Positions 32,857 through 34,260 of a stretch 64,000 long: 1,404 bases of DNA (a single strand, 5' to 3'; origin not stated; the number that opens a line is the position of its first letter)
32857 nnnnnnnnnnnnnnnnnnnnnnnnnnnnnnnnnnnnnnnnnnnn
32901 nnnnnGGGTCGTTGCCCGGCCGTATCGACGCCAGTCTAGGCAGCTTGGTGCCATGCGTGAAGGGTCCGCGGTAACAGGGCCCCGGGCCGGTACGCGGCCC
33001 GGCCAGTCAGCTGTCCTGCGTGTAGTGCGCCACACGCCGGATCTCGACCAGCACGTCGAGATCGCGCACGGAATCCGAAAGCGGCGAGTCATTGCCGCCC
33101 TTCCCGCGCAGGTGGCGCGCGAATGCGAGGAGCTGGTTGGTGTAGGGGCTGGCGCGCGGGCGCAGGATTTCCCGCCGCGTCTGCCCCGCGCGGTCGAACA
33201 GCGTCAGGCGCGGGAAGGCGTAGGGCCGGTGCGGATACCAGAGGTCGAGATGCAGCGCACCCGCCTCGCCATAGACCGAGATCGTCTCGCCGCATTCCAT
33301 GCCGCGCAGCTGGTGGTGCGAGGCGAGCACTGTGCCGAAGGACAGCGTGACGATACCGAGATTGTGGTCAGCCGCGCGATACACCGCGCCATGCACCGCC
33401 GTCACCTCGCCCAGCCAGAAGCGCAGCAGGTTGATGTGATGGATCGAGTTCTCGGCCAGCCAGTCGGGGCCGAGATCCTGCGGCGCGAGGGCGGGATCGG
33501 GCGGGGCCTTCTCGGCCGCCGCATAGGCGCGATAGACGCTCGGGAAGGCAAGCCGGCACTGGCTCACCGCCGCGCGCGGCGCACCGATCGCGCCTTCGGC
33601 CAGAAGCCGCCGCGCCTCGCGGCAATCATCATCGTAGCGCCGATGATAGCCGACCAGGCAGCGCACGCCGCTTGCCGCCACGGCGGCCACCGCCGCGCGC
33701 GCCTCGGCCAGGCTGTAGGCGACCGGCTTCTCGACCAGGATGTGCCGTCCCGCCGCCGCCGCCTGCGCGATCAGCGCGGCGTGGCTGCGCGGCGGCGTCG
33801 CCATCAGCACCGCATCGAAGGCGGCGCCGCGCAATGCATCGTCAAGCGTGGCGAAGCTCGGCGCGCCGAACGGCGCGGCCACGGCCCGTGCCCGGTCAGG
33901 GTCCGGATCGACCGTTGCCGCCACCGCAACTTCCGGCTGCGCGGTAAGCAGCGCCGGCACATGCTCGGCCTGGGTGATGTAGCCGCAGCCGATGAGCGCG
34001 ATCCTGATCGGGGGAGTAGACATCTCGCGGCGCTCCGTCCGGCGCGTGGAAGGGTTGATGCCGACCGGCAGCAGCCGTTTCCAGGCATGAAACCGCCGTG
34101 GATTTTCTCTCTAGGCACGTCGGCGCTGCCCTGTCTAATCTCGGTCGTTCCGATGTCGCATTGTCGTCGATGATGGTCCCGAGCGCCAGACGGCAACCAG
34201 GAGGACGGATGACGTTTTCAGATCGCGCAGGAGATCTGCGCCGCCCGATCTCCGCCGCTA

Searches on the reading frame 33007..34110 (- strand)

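Call 70: search_protein_families(library=pfam, proteins=[window:33007-34110:-], max_evalue=0.00001)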
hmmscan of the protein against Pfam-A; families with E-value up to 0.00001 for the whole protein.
window:33007-34110:- (367 aa): 2 families
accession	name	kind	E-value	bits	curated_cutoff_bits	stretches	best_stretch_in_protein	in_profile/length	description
PF01408.29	GFO_IDH_MocA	-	4.7e-27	95.5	24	1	35-155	1-120/120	Oxidoreductase family, NAD-binding Rossmann fold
PF22725.1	GFO_IDH_MocA_C3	-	4.2e-08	33.7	27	1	164-286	2-123/124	GFO/IDH/MocA C-terminal domain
